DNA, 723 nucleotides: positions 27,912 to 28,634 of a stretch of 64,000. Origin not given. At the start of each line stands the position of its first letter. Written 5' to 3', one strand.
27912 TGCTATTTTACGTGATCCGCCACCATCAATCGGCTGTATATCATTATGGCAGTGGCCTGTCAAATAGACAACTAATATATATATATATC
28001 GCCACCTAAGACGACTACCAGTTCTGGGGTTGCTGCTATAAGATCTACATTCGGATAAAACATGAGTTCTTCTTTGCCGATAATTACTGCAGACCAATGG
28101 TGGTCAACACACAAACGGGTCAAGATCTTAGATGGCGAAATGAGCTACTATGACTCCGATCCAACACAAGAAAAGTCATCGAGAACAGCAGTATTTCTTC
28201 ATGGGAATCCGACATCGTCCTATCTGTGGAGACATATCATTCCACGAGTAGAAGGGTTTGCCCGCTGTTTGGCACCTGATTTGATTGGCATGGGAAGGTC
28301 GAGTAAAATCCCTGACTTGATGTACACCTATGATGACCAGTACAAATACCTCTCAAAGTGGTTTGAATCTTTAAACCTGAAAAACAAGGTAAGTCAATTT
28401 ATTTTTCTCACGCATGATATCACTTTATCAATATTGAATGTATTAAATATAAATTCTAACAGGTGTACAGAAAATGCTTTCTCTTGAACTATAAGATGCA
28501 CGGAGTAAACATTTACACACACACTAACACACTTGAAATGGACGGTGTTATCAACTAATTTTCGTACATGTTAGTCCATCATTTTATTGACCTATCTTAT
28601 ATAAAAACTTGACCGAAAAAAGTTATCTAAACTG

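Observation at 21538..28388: Gene conversion confined to exon 1 of the luciferase-like paralogs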

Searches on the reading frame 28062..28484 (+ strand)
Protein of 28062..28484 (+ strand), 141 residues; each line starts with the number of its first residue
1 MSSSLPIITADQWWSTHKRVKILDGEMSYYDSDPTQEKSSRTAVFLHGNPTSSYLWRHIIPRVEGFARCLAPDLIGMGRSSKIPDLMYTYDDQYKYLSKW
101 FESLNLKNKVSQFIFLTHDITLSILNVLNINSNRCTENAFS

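Call 23: list_cluster_members(proteins=[window:28062-28484:+, window:21490-22020:-, window:21490-21960:-, P0058, P0121, P0005])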
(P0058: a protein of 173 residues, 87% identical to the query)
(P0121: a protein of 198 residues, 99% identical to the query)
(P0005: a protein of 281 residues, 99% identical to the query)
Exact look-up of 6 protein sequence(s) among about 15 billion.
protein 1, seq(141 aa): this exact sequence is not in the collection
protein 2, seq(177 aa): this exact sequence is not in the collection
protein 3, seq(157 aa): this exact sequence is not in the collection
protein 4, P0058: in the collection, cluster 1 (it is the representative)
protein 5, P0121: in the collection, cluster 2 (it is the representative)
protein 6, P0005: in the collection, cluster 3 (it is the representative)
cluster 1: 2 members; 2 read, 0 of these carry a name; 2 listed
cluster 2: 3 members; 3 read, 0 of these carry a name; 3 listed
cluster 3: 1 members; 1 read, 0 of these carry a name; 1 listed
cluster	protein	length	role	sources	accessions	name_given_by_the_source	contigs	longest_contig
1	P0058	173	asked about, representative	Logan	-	-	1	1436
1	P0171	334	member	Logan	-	-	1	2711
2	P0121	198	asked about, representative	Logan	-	-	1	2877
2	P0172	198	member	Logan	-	-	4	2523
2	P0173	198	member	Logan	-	-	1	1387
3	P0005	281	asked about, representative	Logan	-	-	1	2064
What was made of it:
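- Tried and rejected: None were in the collection (call 23).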

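Call 26: find_encoding_contigs(protein=P0171, flank=3000)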
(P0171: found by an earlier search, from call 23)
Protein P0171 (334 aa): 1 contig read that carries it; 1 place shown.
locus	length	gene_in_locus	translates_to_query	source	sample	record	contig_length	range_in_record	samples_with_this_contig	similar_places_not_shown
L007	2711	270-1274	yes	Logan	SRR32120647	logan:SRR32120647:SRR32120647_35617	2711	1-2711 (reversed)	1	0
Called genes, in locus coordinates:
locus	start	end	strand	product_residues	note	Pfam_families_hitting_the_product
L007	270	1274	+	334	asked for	PF00561:Abhydrolase_1, PF12697:Abhydrolase_6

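Call 27: find_encoding_contigs(protein=P0172, flank=3000, max_places=10)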
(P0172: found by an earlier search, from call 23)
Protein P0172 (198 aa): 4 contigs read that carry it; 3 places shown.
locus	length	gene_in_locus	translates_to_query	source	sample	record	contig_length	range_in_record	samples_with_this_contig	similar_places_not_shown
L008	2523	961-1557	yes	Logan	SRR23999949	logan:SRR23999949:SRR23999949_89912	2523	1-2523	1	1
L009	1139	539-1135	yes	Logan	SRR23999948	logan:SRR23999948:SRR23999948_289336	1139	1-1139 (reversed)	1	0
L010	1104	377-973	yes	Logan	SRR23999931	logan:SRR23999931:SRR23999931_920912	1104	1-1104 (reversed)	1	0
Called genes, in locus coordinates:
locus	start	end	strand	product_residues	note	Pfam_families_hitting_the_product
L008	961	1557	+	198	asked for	PF00561:Abhydrolase_1 (faint)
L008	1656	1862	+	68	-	-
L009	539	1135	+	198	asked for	PF00561:Abhydrolase_1 (faint)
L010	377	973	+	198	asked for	PF00561:Abhydrolase_1 (faint)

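Call 47: find_homologous_proteins(query=window:28062-28484:+, max_evalue=1e-30)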
Query seq(141 aa) (141 aa): 3 proteins with E <= 1e-30 among 2539 candidates.
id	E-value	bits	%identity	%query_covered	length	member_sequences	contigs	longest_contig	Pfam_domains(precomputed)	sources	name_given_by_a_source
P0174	1.1e-49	186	67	87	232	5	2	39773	PF12697.14,PF00561.27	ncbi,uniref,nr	ncbi:putative renilla-luciferin 2-monooxygenase [Apostichopus japonicus]|uniref:Putative renilla-luc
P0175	4.5e-39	152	54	82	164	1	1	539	PF00561.27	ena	-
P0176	2.4e-38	149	59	77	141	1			PF00561.27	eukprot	eukprot:XP_011662174.1 PREDICTED: renilla-luciferin 2-monooxygenase-like [Strongylocentrotus purpura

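Call 49: find_encoding_contigs(protein=P0174, flank=8000, max_places=4)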
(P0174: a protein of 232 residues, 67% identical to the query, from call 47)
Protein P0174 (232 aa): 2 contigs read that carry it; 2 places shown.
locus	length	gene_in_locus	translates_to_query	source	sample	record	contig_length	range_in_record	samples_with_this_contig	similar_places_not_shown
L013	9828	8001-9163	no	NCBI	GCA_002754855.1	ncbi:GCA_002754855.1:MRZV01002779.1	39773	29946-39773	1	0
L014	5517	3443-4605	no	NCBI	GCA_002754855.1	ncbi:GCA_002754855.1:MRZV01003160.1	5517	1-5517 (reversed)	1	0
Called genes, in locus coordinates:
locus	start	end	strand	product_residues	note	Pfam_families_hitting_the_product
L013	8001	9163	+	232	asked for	PF00561:Abhydrolase_1, PF12697:Abhydrolase_6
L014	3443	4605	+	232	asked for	PF00561:Abhydrolase_1, PF12697:Abhydrolase_6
